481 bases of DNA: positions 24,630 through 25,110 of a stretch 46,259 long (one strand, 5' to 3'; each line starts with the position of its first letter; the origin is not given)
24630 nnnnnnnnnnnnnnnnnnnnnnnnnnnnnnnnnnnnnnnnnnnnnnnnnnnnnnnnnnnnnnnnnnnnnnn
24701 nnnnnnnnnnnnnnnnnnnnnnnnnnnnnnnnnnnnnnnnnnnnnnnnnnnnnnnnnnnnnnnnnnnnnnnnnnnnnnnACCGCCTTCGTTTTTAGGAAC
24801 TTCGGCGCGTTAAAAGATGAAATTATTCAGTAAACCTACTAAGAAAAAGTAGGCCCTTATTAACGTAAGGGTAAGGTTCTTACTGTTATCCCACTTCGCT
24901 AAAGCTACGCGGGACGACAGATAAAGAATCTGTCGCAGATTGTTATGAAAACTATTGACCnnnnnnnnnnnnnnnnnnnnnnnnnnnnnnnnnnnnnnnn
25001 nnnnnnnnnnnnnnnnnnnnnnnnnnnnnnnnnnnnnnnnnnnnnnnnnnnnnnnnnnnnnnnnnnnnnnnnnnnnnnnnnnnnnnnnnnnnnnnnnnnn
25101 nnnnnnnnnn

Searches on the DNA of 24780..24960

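Call 72: search_rna_families(source=window, start=24780, end=24960, threshold=evalue, max_evalue=10)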
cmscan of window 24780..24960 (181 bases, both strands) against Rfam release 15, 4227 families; matches with E-value up to 10: 0.
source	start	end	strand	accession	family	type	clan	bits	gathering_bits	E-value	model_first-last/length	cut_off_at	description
